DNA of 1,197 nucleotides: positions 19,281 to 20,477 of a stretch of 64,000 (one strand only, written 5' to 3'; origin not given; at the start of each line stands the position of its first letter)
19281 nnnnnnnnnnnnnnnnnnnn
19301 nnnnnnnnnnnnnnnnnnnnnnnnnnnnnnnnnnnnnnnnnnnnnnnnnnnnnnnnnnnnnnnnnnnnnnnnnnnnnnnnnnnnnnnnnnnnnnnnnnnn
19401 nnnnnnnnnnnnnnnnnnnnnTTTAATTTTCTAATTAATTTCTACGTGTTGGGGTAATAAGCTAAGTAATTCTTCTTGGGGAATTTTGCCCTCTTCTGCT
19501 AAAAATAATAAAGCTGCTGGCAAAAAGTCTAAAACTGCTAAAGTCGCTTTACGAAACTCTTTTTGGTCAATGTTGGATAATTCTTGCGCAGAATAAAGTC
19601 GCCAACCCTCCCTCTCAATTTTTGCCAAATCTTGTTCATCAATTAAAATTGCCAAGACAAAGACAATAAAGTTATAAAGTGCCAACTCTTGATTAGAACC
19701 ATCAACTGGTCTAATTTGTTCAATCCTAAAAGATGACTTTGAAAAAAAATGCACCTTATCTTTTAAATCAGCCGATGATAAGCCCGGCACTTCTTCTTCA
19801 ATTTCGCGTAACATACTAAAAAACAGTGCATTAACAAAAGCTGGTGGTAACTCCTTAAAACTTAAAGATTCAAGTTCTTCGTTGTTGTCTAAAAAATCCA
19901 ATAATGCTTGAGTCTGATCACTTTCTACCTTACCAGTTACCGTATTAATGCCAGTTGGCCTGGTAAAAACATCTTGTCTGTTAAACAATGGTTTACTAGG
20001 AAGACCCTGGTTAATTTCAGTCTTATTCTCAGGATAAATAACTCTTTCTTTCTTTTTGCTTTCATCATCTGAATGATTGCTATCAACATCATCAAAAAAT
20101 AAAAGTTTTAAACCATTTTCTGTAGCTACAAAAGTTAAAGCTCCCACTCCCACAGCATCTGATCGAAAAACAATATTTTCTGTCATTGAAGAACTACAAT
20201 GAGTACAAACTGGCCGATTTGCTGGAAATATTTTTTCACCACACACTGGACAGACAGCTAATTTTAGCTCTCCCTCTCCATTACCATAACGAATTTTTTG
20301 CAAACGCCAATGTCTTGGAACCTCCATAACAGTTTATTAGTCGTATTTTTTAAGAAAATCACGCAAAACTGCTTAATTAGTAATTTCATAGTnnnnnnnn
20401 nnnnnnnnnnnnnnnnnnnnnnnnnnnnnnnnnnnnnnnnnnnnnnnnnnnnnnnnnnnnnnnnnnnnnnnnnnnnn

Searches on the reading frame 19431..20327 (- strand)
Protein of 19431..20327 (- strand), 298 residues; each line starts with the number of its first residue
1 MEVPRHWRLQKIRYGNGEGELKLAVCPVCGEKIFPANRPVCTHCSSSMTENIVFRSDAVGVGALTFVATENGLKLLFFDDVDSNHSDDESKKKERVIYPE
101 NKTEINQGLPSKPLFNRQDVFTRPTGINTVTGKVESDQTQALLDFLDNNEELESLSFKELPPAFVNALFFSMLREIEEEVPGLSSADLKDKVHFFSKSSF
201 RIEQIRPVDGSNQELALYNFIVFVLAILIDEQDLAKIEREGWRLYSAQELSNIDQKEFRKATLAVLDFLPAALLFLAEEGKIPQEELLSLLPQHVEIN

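Call 11: search_protein_families(library=pfam, proteins=[window:19431-20327:-], max_evalue=0.01)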
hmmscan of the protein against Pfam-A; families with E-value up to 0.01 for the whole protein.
window:19431-20327:- (298 aa): 2 families
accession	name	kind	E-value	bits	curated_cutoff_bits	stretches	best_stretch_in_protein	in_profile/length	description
PF12172.15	zf-ChsH2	-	2.2e-05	24.6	23.2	1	18-46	6-33/37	ChsH2, rubredoxin-like zinc ribbon domain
PF18912.6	DZR_2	-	0.0038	17.5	27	1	22-50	20-48/56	Double zinc ribbon domain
